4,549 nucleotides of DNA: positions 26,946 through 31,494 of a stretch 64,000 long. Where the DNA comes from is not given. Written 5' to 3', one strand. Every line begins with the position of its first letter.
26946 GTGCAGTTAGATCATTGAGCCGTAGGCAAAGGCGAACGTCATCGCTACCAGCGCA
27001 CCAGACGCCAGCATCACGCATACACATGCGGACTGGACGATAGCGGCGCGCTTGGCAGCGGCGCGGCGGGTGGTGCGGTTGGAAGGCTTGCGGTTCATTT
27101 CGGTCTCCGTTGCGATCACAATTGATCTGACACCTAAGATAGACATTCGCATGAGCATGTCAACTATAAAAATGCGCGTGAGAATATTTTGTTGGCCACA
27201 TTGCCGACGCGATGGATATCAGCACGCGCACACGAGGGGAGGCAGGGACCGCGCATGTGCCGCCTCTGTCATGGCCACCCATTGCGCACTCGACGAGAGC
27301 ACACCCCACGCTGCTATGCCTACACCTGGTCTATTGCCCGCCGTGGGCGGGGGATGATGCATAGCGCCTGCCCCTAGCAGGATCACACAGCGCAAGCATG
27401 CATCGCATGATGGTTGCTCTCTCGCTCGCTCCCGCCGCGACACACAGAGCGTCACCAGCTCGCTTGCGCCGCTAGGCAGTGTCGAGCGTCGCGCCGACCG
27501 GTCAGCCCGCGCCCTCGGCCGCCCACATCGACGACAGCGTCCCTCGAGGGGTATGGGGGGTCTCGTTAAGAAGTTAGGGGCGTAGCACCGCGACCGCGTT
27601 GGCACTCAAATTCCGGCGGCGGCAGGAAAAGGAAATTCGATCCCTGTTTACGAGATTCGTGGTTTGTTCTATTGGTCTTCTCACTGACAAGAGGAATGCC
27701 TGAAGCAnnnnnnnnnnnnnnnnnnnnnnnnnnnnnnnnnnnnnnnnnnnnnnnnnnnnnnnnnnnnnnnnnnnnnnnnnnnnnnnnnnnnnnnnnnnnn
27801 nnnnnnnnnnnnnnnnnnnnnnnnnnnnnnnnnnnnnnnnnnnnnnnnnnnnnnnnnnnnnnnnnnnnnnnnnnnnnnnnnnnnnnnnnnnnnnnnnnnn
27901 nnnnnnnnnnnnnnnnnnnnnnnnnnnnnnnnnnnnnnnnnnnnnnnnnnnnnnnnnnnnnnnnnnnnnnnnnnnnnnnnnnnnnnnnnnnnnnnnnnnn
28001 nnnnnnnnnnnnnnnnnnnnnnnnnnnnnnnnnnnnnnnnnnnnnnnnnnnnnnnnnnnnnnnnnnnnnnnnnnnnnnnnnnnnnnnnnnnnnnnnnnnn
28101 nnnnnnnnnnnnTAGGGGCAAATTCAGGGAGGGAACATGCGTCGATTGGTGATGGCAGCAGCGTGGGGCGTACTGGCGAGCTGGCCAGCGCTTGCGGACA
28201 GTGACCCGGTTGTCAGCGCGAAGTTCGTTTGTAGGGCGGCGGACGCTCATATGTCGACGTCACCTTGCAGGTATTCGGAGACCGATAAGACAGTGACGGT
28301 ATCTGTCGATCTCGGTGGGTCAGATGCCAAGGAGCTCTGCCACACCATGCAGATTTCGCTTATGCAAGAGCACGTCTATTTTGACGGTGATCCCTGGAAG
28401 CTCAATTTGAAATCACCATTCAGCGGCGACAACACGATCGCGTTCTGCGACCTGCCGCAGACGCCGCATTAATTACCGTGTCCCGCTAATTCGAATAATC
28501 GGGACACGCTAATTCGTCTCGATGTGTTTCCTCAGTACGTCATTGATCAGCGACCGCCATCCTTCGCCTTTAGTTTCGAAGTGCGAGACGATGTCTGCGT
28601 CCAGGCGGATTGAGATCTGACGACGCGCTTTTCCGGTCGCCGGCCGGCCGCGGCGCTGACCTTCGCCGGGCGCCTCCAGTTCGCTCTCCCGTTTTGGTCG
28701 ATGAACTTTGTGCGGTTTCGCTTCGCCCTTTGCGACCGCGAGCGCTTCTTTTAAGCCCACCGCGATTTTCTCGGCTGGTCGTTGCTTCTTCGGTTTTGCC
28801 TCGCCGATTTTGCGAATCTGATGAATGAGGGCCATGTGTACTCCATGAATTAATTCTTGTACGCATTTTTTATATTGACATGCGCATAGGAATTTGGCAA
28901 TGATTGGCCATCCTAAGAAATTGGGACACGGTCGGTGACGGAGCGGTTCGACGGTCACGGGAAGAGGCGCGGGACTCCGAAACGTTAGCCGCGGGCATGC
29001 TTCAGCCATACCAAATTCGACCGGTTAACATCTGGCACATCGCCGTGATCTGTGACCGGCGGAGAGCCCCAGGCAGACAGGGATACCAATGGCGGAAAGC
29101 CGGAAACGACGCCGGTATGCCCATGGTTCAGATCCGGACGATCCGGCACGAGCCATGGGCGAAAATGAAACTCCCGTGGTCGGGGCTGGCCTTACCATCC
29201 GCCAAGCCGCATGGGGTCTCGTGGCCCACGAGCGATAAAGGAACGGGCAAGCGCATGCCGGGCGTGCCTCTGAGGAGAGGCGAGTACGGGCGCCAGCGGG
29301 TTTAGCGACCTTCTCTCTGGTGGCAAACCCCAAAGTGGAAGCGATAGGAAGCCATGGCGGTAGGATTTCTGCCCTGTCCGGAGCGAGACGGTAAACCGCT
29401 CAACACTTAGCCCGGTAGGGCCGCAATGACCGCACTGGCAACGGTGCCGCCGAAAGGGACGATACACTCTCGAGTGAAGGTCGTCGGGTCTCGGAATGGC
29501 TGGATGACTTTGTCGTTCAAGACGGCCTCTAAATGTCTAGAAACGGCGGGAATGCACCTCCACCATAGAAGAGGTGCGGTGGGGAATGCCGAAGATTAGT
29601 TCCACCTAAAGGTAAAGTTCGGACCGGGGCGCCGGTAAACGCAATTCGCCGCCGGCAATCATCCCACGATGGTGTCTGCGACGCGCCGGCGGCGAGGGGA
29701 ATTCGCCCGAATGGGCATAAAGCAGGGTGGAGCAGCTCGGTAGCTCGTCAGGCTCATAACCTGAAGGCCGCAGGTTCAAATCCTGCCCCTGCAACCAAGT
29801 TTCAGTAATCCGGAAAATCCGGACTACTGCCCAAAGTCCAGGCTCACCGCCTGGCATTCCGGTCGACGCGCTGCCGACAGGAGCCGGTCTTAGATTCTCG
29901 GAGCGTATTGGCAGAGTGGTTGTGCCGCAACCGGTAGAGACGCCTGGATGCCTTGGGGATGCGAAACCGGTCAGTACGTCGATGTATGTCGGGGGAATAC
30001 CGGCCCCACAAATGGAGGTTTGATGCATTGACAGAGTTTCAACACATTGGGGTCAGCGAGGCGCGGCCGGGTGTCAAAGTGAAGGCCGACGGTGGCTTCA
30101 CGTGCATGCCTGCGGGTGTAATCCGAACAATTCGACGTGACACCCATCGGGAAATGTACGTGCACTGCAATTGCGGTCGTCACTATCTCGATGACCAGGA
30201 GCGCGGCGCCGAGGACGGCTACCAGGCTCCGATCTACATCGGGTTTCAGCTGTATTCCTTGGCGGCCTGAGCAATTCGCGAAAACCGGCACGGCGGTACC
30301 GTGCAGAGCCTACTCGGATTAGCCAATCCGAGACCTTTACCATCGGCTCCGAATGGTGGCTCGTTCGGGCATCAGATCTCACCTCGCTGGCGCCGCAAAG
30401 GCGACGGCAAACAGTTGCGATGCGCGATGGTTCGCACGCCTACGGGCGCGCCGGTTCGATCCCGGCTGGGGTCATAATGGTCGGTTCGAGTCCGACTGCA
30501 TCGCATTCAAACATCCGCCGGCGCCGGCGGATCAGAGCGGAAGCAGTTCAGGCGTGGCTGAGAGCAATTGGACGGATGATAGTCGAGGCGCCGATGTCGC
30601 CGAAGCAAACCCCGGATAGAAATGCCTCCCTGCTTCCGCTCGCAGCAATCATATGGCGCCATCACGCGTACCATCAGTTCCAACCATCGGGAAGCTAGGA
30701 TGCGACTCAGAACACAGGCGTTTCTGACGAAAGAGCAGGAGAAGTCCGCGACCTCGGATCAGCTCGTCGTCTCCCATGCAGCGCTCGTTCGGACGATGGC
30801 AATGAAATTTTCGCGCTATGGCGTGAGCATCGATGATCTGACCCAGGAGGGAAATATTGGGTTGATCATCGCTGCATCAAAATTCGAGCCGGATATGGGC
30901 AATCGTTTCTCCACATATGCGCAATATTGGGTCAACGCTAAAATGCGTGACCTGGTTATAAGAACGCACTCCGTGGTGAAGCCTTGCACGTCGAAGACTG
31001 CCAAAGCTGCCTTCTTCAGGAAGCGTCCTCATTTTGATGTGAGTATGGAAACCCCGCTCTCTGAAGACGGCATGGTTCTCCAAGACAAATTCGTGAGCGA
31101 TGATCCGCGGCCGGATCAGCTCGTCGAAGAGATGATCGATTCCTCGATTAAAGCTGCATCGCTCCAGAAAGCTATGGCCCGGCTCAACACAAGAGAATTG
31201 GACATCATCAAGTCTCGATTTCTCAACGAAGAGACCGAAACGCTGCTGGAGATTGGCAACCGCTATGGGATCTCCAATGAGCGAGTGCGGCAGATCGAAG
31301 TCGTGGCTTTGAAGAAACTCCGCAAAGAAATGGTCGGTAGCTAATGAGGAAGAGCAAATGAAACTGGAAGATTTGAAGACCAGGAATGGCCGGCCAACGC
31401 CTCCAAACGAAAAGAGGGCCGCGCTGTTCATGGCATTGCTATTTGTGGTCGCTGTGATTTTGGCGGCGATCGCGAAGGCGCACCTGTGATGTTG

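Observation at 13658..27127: Fifteen-copy hairpin+RBS cassette in front of the early genes, with compensatory stem changes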

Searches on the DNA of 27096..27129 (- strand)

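Call 72: build_rna_model(alignment_id=A4, structure=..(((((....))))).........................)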
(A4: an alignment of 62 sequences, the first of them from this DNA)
Model R1 built from alignment A4 (62 sequences, 41 columns); structure: as given.
model positions 36; base pairs 5; branch points 0; effective number of sequences 62; information 0.98 bits per position. Calibrated on 0.2 Mb of random sequence (short: E-values are rough).
structure used (alignment columns):
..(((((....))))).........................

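Call 73: search_with_rna_model(model_id=R1, source=window, filters=off, max_evalue=10)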
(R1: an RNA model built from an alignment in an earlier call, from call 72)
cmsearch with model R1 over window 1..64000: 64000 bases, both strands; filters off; matches with E-value up to 10: 29.
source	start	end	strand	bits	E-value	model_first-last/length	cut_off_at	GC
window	25651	25686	-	43.1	5e-10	1-36/36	no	0.5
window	25957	25992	-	40.7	2.2e-09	1-36/36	no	0.47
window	21463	21498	-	40.5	2.6e-09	1-36/36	no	0.47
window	26909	26943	-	39.8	3.9e-09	1-36/36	no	0.57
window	25436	25472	-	39.5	4.9e-09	1-36/36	no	0.38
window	20270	20305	-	39.3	5.5e-09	1-36/36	no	0.47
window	19918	19953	-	37.4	1.9e-08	1-36/36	no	0.5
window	15236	15270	-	37.3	1.9e-08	1-36/36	no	0.54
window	25193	25228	-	37.2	2.2e-08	1-36/36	no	0.5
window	16198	16232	-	36.8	2.8e-08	1-36/36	no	0.54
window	18160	18196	-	36.5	3.4e-08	1-36/36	no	0.51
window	27095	27129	-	34.8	9.6e-08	1-36/36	no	0.46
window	18742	18776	-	33.9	1.8e-07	1-36/36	no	0.51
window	26422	26456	-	33.7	2e-07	1-36/36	no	0.54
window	13640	13673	-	25.2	4.4e-05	1-36/36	no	0.56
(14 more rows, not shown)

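Call 74: search_with_rna_model(model_id=R1, sources=[L047, L120, L141, L154, L163, L172, L127, L235, L209], filters=off, max_evalue=1)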
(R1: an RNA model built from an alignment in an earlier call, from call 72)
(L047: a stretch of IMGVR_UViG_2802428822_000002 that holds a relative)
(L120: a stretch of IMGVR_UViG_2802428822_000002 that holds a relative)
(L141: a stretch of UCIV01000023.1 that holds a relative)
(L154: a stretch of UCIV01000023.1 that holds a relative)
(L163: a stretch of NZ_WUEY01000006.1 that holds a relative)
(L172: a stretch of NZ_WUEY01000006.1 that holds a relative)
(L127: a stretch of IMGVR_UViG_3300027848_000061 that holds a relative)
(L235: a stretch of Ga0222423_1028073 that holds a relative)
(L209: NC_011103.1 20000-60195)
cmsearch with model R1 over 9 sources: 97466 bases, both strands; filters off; matches with E-value up to 1: 51.
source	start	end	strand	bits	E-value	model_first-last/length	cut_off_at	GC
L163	3327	3362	+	43.1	7.5e-10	1-36/36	no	0.58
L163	4429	4464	+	42.7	9.6e-10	1-36/36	no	0.58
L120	1814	1849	-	42.4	1.1e-09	1-36/36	no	0.61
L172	2536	2571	+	41.7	1.8e-09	1-36/36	no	0.5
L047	12536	12572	-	41.7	1.8e-09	1-36/36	no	0.41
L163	4878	4913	+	41.3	2.3e-09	1-36/36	no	0.47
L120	1229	1264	-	40.9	3.1e-09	1-36/36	no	0.53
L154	1951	1986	-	40.7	3.3e-09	1-36/36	no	0.56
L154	6963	6998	-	39.6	7e-09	1-36/36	no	0.5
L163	4123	4158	+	39.2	9e-09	1-36/36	no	0.47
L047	13908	13943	-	39.1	9.7e-09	1-36/36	no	0.58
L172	5934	5970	+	38.8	1.2e-08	1-36/36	no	0.51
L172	4459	4491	+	38.7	1.2e-08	1-36/36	no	0.45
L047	9382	9417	-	38.7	1.3e-08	1-36/36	no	0.5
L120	2063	2098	-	38.3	1.6e-08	1-36/36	no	0.53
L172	3110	3145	+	36.4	5.2e-08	1-36/36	no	0.53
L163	5793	5829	+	36.4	5.4e-08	1-36/36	no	0.49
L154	351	384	-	36.3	5.5e-08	1-36/36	no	0.44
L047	4472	4505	-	36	7e-08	1-36/36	no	0.44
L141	82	116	-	35.5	9.2e-08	1-36/36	no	0.57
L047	13452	13486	-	35.5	9.3e-08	1-36/36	no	0.49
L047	7741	7776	-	35.3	1.1e-07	1-36/36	no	0.36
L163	4637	4674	+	34.6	1.7e-07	1-36/36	no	0.5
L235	83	119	+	34.3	2.1e-07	1-36/36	no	0.49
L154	648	682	-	34.2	2.2e-07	1-36/36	no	0.46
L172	655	690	+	33.9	2.6e-07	1-36/36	no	0.47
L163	3138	3173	+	33.7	3e-07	1-36/36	no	0.56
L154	6200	6234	-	33.7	3.1e-07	1-36/36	no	0.54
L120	376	409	-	33.5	3.4e-07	1-36/36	no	0.5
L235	1216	1252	+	33.4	3.7e-07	1-36/36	no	0.43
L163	3813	3847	+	33.4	3.7e-07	1-36/36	no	0.51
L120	768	801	-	32.6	6.1e-07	1-36/36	no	0.44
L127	2941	2978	-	31.6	1.2e-06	1-36/36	no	0.45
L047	9745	9780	-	31.4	1.3e-06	1-36/36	no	0.5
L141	314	348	-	31.3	1.4e-06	1-36/36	no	0.51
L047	8692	8726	-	31.2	1.4e-06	1-36/36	no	0.57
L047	2131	2165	-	31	1.7e-06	1-36/36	no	0.63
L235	745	781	+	30.9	1.8e-06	1-36/36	no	0.49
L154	6446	6483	-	30.6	2.1e-06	1-36/36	no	0.53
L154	2985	3019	-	29.7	3.9e-06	1-36/36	no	0.46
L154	4621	4655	-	29.1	5.5e-06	1-36/36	no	0.43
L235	962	998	+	28.4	8.7e-06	1-36/36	no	0.51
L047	5775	5811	-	28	1.2e-05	1-36/36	no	0.54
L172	7902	7935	+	26.9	2.3e-05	1-36/36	no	0.53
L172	3451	3486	+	25.7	5.1e-05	1-36/36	no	0.47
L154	7269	7303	-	24.8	8.6e-05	1-36/36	no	0.6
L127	3697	3732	-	23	0.00028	1-36/36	no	0.5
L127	3374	3411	-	20.7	0.0012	1-36/36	no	0.45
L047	8163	8206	-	15.4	0.035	1-36/36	no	0.52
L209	6508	6542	+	11.1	0.54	1-36/36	no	0.54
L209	22611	22647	+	11.1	0.56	1-36/36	no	0.62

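Call 86: search_with_rna_model(model_id=R1, sources=[L238, L239, L240, L241], filters=off, max_evalue=1, show_alignments=0)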
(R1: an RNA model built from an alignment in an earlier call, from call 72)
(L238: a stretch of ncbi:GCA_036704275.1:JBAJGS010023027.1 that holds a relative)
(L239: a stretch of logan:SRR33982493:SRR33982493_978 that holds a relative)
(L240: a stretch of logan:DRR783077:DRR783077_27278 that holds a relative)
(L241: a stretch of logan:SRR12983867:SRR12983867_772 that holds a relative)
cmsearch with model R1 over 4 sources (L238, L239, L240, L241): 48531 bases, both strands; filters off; matches with E-value up to 1: 39.
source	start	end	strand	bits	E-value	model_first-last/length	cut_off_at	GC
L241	2674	2709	+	42.9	4.2e-10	1-36/36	no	0.56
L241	2178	2213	+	41.3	1.2e-09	1-36/36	no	0.44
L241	5962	5997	+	40.6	1.9e-09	1-36/36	no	0.53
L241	3123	3157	+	39.4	4e-09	1-36/36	no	0.46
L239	5295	5330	+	39.1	4.7e-09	1-36/36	no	0.61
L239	2055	2089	+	35.7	4.1e-08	1-36/36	no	0.49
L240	606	640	+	35.7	4.1e-08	1-36/36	no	0.49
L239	836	870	+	34.5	8.9e-08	1-36/36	no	0.51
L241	1183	1215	+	34.1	1.1e-07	1-36/36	no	0.39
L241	2878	2915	+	33.6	1.6e-07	1-36/36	no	0.5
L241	4909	4944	+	33.6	1.6e-07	1-36/36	no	0.5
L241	9222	9258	+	33.3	1.9e-07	1-36/36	no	0.35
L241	577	612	+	32.8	2.6e-07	1-36/36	no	0.5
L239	9425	9458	+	32.5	3.1e-07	1-36/36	no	0.41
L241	7473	7508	+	30.9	8.8e-07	1-36/36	no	0.56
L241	1874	1908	+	30.9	9e-07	1-36/36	no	0.43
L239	7533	7566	+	30.7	1e-06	1-36/36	no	0.38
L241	1593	1627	+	29.6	2e-06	1-36/36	no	0.57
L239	5847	5880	+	29.6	2.1e-06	1-36/36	no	0.44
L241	7165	7198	+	28.5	4.1e-06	1-36/36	no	0.53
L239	11560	11592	+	27.1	9.8e-06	1-36/36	no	0.52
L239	1172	1205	+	26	2.1e-05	1-36/36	no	0.56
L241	11147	11181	+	24.8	4.4e-05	1-36/36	no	0.4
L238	9201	9236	+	24.5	5.4e-05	1-36/36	no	0.56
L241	6487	6519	+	23.5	0.0001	1-36/36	no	0.52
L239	572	606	+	21.4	0.00039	1-36/36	no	0.54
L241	4089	4111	+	19.2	0.0016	3-25/36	no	0.65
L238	15991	16026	+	18.5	0.0024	1-36/36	no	0.53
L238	14174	14210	+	18.1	0.0032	1-36/36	no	0.49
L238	9739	9775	+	17.9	0.0036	1-36/36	no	0.59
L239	9055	9089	+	15.7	0.015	1-36/36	no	0.57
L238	6199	6235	+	14.6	0.03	1-36/36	no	0.51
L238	16986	17017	+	13.6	0.054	1-36/36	no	0.53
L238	10252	10290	+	13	0.08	1-36/36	no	0.56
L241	12334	12370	+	12.7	0.099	1-36/36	no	0.62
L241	3580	3613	+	12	0.15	1-36/36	no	0.68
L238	6731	6763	+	11.5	0.22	1-36/36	no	0.48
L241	4498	4544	+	10.3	0.45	1-36/36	no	0.57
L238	15402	15437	+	9.1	0.97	1-36/36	no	0.56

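Call 114: search_with_rna_model(model_id=R1, sources=[L250, L242, L244, L245, L246], filters=off, max_evalue=0.01)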
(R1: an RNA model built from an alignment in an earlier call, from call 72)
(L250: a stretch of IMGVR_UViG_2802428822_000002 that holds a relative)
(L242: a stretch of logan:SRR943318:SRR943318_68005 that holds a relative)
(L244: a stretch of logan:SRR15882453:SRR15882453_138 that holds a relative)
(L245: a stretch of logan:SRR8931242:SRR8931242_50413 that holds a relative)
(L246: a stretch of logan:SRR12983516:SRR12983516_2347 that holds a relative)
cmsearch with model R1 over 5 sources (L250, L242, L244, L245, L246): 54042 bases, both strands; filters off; matches with E-value up to 0.01: 27.
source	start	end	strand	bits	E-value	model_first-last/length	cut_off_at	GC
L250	7836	7871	+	42.4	6.3e-10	1-36/36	no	0.61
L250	11123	11159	+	41.7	1e-09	1-36/36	no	0.41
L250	8421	8456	+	40.9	1.7e-09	1-36/36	no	0.53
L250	9752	9787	+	39.1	5.4e-09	1-36/36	no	0.58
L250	14278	14313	+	38.7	7e-09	1-36/36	no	0.5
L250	7587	7622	+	38.3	8.9e-09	1-36/36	no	0.53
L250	19190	19223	+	36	3.9e-08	1-36/36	no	0.44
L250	10209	10243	+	35.5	5.1e-08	1-36/36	no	0.49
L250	15919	15954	+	35.3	6e-08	1-36/36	no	0.36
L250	9276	9309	+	33.5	1.9e-07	1-36/36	no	0.5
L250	8884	8917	+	32.6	3.4e-07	1-36/36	no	0.44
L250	13915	13950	+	31.4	7.3e-07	1-36/36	no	0.5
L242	5373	5409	+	31.3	7.8e-07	1-36/36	no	0.65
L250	14969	15003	+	31.2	8e-07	1-36/36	no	0.57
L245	7407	7442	+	30.7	1.1e-06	1-36/36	no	0.5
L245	3339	3372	+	29.3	2.8e-06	1-36/36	no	0.59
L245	1840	1878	+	28.6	4.2e-06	1-36/36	no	0.56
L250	17884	17920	+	28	6.4e-06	1-36/36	no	0.54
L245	320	355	+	24.8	5e-05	1-36/36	no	0.5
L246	647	684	+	24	8e-05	1-36/36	no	0.58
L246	6661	6696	+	23.6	0.0001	1-36/36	no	0.56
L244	6286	6320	+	20.8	0.00062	1-36/36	no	0.43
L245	4181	4216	+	20.4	0.00082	1-36/36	no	0.58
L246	7966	8003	+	19.1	0.0018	1-36/36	no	0.55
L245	1123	1146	+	18.8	0.0023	3-25/36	no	0.62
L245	4444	4480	+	17.1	0.0068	1-36/36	no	0.51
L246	1661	1698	+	17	0.0072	1-36/36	no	0.55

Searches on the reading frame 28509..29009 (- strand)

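Call 40: search_protein_families(library=phrogs, proteins=[window:28509-29009:-], max_evalue=0.0001)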
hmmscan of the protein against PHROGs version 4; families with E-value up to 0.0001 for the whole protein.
window:28509-29009:- (166 aa): 1 family
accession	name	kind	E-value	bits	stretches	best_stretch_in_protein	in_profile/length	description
phrog_4692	-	moron, auxiliary metabolic gene and host takeover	1.8e-13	52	1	116-165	44-93/96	antitoxin from a toxin-antitoxin system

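Call 48: search_protein_families(library=pfam, proteins=[window:28509-29009:-], max_evalue=0.05)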
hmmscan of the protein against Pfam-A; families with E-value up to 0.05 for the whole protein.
window:28509-29009:- (166 aa): 1 family
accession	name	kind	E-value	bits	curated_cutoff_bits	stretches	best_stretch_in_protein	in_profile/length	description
PF14384.12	BrnA_antitoxin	-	4.3e-13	49.9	26.1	1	106-162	23-67/68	BrnA antitoxin of type II toxin-antitoxin system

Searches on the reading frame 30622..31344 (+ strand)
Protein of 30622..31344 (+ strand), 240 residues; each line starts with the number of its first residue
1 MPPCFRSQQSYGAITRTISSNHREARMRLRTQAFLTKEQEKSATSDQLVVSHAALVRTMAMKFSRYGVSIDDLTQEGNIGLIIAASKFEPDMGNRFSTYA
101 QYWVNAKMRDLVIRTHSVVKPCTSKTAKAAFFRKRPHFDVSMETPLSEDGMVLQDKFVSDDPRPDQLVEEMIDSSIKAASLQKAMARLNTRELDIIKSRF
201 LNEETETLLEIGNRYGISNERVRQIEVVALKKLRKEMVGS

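Call 40: search_protein_families(library=phrogs, proteins=[window:30622-31344:+], max_evalue=0.0001)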
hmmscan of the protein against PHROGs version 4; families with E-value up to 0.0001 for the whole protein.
window:30622-31344:+ (240 aa): 1 family
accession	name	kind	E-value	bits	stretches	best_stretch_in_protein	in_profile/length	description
phrog_351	-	transcription regulation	1e-33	118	1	43-239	503-728/928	RNA polymerase sigma factor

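Call 48: search_protein_families(library=pfam, proteins=[window:30622-31344:+], max_evalue=0.05)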
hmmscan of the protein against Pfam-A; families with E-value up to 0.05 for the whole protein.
window:30622-31344:+ (240 aa): 2 families
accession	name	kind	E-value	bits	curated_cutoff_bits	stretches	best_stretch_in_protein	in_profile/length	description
PF04545.22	Sigma70_r4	-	3.6e-16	58.8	24.1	1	184-235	1-50/50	Sigma-70, region 4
PF04542.20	Sigma70_r2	-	2.6e-14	53.2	24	1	48-112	1-65/71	Sigma-70 region 2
